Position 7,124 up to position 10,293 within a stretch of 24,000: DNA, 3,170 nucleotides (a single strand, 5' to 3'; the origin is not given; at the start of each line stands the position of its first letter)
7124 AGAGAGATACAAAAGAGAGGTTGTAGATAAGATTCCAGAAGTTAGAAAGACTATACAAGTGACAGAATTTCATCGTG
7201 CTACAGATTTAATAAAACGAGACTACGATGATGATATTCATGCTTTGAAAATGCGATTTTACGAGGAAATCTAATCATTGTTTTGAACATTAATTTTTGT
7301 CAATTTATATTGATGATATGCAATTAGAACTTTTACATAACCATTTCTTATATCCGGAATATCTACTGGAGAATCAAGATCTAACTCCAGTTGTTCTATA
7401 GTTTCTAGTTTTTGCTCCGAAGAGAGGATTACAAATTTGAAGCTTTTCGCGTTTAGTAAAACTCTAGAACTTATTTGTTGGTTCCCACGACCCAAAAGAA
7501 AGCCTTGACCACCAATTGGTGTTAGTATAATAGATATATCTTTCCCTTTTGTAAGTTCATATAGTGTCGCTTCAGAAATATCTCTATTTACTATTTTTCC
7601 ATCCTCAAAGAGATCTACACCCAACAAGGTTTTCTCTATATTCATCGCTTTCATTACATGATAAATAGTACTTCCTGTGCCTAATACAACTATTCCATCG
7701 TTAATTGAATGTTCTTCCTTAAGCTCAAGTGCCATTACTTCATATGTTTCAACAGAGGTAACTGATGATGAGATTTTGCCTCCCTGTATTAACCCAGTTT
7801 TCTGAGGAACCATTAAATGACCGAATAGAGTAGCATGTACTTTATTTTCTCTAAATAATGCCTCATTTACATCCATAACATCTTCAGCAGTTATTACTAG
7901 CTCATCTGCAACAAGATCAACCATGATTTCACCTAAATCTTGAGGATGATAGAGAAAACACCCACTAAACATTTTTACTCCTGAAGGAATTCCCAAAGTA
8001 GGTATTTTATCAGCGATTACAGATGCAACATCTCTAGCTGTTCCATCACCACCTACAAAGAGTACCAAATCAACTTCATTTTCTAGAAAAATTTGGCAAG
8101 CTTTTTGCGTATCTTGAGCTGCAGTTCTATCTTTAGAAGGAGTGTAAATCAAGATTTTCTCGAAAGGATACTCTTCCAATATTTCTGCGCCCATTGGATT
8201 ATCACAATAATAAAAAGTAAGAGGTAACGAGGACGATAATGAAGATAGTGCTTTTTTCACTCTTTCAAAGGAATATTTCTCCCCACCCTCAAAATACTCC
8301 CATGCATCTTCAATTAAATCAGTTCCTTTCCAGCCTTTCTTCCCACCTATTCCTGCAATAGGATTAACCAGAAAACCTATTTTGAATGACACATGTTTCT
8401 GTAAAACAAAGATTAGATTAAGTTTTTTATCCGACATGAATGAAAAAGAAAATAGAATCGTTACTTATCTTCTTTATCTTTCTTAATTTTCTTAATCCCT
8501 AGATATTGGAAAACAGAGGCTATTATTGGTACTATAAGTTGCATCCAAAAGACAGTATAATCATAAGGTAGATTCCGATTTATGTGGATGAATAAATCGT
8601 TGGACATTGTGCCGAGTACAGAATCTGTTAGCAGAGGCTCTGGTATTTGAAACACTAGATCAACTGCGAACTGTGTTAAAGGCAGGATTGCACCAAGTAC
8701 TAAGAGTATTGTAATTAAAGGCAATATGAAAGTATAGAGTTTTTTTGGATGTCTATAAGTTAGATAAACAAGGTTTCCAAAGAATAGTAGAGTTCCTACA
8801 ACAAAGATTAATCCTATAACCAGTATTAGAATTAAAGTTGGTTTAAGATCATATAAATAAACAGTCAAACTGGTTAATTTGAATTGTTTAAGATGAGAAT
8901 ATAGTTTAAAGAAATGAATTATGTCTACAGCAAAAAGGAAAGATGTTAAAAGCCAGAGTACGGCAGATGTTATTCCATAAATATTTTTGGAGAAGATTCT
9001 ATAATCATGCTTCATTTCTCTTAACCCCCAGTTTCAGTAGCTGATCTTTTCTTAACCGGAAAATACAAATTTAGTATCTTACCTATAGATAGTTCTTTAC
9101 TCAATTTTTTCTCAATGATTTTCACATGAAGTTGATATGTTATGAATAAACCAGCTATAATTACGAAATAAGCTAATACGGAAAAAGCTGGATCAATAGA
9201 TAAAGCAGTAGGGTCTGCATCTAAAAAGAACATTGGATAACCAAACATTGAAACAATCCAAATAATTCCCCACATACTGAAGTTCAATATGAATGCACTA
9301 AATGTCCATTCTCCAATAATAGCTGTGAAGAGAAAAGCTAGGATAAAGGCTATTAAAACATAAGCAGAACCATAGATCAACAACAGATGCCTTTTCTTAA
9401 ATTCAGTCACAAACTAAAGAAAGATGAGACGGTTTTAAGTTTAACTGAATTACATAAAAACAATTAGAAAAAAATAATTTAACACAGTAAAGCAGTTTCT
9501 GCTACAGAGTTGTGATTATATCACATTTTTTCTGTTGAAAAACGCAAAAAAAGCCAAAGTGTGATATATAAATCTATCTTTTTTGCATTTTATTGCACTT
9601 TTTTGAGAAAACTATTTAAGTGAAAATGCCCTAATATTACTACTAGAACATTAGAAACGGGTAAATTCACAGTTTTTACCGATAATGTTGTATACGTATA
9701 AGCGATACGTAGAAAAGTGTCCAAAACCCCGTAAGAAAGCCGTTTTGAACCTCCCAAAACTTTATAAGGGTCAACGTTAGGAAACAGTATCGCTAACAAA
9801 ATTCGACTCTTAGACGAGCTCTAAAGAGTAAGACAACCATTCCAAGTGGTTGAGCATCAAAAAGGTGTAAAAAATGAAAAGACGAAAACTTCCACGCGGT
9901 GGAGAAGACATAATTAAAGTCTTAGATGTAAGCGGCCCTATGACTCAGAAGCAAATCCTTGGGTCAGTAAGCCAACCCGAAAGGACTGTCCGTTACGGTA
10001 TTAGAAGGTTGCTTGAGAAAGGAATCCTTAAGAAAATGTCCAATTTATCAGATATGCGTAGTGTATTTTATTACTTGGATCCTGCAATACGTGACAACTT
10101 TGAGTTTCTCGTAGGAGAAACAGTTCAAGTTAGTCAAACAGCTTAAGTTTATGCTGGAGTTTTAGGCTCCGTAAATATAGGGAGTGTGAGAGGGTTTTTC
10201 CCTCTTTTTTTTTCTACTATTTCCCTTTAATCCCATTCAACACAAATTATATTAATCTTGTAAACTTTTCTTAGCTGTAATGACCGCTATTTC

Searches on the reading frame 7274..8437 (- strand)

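Call 29: search_protein_families(library=pfam, proteins=[window:7274-8437:-], max_evalue=0.001)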
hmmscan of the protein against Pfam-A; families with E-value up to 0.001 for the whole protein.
window:7274-8437:- (388 aa): 3 families
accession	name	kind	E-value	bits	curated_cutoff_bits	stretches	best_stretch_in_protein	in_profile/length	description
PF01513.26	NAD_kinase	-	1.3e-20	74.4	25.5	1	20-179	1-129/130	ATP-NAD kinase N-terminal domain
PF20143.4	NAD_kinase_C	-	1.8e-14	54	23.7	1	246-381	2-125/126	ATP-NAD kinase C-terminal domain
PF00781.29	DAGK_cat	-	4.4e-07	30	23.6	1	104-150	38-86/125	Diacylglycerol kinase catalytic domain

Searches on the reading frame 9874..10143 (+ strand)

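Call 64: search_protein_families(library=pfam, proteins=[window:9874-10143:+], max_evalue=0.01)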
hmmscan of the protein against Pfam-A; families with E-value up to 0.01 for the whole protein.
window:9874-10143:+ (90 aa): 2 families
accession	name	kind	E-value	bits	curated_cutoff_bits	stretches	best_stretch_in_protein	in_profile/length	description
PF13412.12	HTH_24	-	0.002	18.1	21.9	1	12-53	7-48/48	Winged helix-turn-helix DNA-binding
PF01047.28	MarR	-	0.0022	18.3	24.6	1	14-64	9-59/59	MarR family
